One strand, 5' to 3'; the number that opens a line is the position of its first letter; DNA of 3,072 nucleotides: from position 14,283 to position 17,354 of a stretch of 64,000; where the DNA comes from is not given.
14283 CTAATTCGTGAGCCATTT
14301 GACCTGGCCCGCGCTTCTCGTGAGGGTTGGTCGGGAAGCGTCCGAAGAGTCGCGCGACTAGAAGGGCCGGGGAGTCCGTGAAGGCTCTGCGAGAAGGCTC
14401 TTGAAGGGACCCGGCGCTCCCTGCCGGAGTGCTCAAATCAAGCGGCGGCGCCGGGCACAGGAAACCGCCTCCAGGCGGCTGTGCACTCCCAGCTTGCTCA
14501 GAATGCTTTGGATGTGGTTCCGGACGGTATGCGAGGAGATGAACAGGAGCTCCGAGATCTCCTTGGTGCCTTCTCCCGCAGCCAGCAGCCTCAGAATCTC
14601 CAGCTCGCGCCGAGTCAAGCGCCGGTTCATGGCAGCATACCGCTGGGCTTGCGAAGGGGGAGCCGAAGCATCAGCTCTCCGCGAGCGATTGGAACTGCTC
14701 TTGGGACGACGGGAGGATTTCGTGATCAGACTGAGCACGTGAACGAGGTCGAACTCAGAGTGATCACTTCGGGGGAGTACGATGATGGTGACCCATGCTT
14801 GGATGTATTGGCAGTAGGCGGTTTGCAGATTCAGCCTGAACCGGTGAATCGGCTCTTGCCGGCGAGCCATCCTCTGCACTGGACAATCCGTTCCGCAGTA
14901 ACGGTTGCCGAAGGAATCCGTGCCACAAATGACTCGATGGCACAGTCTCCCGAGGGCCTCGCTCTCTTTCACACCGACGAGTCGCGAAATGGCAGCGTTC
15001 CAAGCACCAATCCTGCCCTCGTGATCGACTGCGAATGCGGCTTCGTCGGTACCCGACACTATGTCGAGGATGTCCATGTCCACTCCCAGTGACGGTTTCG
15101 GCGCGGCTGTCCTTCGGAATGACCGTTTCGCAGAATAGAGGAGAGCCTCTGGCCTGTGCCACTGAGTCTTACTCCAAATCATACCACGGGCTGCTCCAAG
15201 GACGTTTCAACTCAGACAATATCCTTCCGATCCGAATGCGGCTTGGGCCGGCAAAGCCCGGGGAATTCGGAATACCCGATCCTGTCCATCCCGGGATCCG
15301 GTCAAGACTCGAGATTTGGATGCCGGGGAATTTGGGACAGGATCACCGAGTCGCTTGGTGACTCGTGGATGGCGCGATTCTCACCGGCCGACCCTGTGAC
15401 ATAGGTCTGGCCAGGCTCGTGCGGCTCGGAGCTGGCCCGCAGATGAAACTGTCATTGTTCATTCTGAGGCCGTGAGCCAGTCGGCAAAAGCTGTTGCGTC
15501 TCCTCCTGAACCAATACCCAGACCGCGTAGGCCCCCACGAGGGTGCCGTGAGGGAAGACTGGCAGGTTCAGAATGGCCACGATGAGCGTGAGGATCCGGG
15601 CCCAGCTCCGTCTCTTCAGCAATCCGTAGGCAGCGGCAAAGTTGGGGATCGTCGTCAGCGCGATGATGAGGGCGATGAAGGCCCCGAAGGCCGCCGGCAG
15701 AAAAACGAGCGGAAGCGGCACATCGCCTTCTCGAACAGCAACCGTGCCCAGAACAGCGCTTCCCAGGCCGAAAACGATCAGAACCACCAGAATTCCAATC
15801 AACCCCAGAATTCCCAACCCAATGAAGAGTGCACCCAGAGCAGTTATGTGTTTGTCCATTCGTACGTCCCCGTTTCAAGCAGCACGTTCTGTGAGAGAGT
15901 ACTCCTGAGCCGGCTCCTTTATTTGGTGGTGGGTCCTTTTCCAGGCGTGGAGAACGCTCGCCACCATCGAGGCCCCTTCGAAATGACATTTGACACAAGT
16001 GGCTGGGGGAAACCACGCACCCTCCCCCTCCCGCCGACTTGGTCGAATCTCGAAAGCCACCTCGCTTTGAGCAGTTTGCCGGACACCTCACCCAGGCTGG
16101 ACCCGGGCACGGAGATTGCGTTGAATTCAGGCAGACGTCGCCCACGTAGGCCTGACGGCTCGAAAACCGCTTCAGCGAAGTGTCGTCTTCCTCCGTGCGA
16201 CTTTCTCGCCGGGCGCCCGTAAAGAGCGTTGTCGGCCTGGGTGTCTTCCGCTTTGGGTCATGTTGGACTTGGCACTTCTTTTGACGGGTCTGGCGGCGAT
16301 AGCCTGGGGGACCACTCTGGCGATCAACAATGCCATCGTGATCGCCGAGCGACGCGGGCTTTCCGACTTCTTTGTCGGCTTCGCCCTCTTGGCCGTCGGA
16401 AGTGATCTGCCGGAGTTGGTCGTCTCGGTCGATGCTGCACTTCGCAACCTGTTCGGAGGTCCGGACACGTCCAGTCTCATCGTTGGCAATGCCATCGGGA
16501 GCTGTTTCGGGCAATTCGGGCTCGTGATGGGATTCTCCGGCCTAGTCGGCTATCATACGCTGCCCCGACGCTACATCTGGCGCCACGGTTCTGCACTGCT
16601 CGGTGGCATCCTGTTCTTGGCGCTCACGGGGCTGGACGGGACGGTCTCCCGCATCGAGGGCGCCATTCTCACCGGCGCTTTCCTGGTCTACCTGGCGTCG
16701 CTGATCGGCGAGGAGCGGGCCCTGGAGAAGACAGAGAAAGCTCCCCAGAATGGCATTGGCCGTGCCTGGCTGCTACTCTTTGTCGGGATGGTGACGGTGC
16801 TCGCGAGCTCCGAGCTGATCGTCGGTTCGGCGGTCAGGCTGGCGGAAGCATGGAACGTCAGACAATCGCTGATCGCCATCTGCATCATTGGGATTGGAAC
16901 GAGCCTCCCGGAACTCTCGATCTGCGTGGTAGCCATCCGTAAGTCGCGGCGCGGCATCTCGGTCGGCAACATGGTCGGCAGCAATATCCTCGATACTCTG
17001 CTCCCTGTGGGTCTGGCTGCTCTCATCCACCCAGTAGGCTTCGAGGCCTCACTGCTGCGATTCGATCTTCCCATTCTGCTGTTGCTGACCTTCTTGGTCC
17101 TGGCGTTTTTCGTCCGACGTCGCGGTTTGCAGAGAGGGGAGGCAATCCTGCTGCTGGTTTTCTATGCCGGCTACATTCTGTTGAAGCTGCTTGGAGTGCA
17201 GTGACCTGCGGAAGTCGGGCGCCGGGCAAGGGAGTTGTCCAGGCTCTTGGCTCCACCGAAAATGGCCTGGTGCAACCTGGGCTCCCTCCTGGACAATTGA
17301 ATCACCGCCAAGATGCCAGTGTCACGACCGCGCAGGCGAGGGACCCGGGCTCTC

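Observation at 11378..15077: Redox/metal locus: paralogous secreted Ig-like proteins (one fused to dihaem cytochrome c, one His-rich) plus a 4-Cys PAS-LuxR regulator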

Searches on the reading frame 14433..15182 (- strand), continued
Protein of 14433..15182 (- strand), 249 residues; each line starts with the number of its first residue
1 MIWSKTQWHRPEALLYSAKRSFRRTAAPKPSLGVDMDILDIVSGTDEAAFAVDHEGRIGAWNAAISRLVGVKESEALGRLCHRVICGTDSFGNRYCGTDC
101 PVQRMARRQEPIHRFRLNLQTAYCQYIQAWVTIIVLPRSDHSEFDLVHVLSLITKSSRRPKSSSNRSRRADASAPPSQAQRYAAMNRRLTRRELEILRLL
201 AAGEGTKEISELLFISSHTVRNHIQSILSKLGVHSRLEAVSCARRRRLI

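Call 49: find_encoding_contigs(protein=P0085, flank=6000, max_places=1)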
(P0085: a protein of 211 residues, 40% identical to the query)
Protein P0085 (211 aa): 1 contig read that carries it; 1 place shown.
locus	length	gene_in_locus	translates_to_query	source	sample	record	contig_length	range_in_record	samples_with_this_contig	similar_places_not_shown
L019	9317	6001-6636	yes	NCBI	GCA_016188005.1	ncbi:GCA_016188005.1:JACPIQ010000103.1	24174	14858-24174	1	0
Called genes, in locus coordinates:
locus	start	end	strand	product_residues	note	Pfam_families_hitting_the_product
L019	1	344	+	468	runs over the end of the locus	PF00072:Response_reg, PF13191:AAA_16 (faint), PF00158:Sigma54_activat, PF01078:Mg_chelatase (faint), PF14532:Sigma54_activ_2, PF07728:AAA_5 (weak), PF25601:AAA_lid_14, PF02954:HTH_8 (weak)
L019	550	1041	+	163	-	PF00582:Usp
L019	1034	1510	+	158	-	PF00582:Usp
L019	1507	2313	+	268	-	PF03099:BPL_LplA_LipB, PF16917:BPL_LplA_LipB_2 (weak), PF02237:BPL_C (weak)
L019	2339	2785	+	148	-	PF00582:Usp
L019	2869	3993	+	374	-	PF01636:APH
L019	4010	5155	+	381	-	PF00004:AAA (faint), PF01583:APS_kinase, PF08433:KTI12 (weak), PF13238:AAA_18 (weak), PF13671:AAA_33, PF01583:APS_kinase, PF03266:NTPase_1, PF13671:AAA_33, +15 more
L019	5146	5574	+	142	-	PF00571:CBS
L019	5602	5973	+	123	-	PF00072:Response_reg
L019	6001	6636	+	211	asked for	PF00989:PAS, PF08448:PAS_4, PF13426:PAS_9, PF00196:GerE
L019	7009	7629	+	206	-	PF00440:TetR_N, PF17932:TetR_C_24 (weak)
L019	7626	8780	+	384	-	PF06050:HGD-D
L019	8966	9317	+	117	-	?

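Call 60: predict_structure(alignment_id=A2)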
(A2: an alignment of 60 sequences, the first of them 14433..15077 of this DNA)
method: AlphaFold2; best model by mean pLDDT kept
length: 214 residues; sequences in the alignment: 60
mean_pLDDT: 89.0   pTM: 0.58
mean pLDDT of the five models: 89.0, 88.8, 88.5, 88.4, 88.2
residues with pLDDT >= 90: 167; 70-90: 13; 50-70: 18; < 50: 16
segments of 3 or more residues with pLDDT < 50: 122-137
pLDDT, mean of each block of 10 residues (from residue 1): 93 97 98 98 97 91 94 96 95 97 90 93 47 48 63 88 97 97 98 96 95 89
secondary structure, 60 per line:
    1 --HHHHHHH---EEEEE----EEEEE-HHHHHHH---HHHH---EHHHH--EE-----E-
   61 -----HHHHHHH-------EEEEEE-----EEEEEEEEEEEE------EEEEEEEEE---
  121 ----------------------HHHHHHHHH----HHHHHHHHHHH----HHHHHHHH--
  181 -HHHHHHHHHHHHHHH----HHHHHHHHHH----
elements in order: H3-9 E13-17 E22-26 H28-34 H38-41 H46-49 H66-72 E80-85 E91-102 E109-117 H143-151 H156-166 H171-178 H182-196 H201-210

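Call 62: fold_search(model_id=the predicted structure, library=pdb)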
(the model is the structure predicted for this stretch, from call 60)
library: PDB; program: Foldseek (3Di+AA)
matches with E <= 10: 1128; with E <= 0.001: 151
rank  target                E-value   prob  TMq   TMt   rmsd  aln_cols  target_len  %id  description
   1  8a5r                  2.8e-08  1.00  0.43  0.44  17.3       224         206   18  Crystal structure of light-activated DNA-binding protein EL222 from Erythrobacter litoralis crystallized and measured in (released 2023-07-05)
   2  3p7n_A                1.1e-07  1.00  0.41  0.46  17.0       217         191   18  Crystal structure of light activated transcription factor El222 from Erythrobacter litoralis (released 2011-05-25)
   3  3clo_C                1.2e-06  1.00  0.31  0.26  14.9       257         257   19  Crystal structure of putative transcriptional regulator containing a LuxR DNA binding domain (NP_811094.1) from Bacter (released 2008-04-01)
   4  7dwm_A                1.7e-06  1.00  0.43  0.43   8.9       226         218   16  Crystal structure of the phage VqmA-DPO complex (released 2021-05-05)
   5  3clo_A                2.0e-06  1.00  0.33  0.29  14.9       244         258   18  Crystal structure of putative transcriptional regulator containing a LuxR DNA binding domain (NP_811094.1) from Bacter (released 2008-04-01)
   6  7dwm_B                3.6e-06  1.00  0.36  0.36   9.3       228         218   16  Crystal structure of the phage VqmA-DPO complex (released 2021-05-05)
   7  6ide_B                5.1e-06  1.00  0.42  0.40  10.4       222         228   16  Crystal structure of the Vibrio cholera VqmA-Ligand-DNA complex provides molecular mechanisms for drug design (released 2019-01-16)
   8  6ugl_B                5.5e-06  1.00  0.39  0.38   9.3       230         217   16  Vibrio cholerae quorum-sensing receptor VqmA bound to its autoinducer ligand DPO (released 2020-01-29)
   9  6kju_A                8.7e-06  1.00  0.38  0.38   9.4       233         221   15  Huge conformation shift of Vibrio cholerae VqmA dimer in the absence of target DNA provides insight into DNA-binding m (released 2019-11-13)
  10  6ugl_A                1.6e-05  1.00  0.41  0.41   9.4       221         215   17  Vibrio cholerae quorum-sensing receptor VqmA bound to its autoinducer ligand DPO (released 2020-01-29)
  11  1d06                  1.6e-05  1.00  0.42  0.66   3.0       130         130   16  STRUCTURAL BASIS OF DIMERIZATION AND SENSORY MECHANISMS OF OXYGEN-SENSING DOMAIN OF RHIZOBIUM MELILOTI FIXL DETERMINED A (released 2000-03-15)
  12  8a6x_B                2.2e-05  1.00  0.41  0.25  20.9       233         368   14  Crystal structure of a chimeric LOV-Histidine kinase SB2F1 (asymmetrical variant, trigonal form with long c axis) (released 2024-01-10)
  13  6kju_B                2.6e-05  1.00  0.41  0.39   9.4       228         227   16  Huge conformation shift of Vibrio cholerae VqmA dimer in the absence of target DNA provides insight into DNA-binding m (released 2019-11-13)
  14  9bkv_A                2.6e-05  1.00  0.37  0.12  13.5       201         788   16  DosP R97A bent form (released 2024-11-20)
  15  3mjq_A                2.9e-05  1.00  0.42  0.78   3.5       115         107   15  Crystal structure of the PAS domain of Q24QT8_DESHY protein from Desulfitobacterium hafniense. Northeast Structural Ge (released 2010-04-28)
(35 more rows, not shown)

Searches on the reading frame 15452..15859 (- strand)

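Call 3: search_protein_families(library=pfam, proteins=[window:15452-15859:-], max_evalue=0.1)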
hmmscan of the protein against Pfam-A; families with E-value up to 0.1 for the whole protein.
window:15452-15859:- (135 aa): 1 family
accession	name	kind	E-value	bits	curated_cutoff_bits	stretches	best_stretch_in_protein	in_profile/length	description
PF09900.14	DUF2127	-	0.0041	17.8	24.3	1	61-101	69-109/140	Predicted membrane protein (DUF2127)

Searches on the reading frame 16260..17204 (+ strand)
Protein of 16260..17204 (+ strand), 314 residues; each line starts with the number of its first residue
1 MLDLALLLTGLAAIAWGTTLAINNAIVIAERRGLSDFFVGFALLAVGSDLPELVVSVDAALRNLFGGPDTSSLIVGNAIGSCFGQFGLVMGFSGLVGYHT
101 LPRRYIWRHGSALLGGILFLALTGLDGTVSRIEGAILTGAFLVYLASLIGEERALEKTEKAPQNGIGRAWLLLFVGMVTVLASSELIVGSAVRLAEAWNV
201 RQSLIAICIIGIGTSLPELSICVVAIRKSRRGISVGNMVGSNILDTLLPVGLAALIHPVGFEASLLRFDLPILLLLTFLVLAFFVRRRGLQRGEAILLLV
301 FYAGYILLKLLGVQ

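Call 3: search_protein_families(library=pfam, proteins=[window:16260-17204:+], max_evalue=0.1)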
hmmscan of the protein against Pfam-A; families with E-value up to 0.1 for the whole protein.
window:16260-17204:+ (314 aa): 1 family
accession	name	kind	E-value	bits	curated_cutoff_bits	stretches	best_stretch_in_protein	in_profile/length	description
PF01699.29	Na_Ca_ex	-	1.5e-44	152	24.9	2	169-310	2-150/151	Sodium/calcium exchanger protein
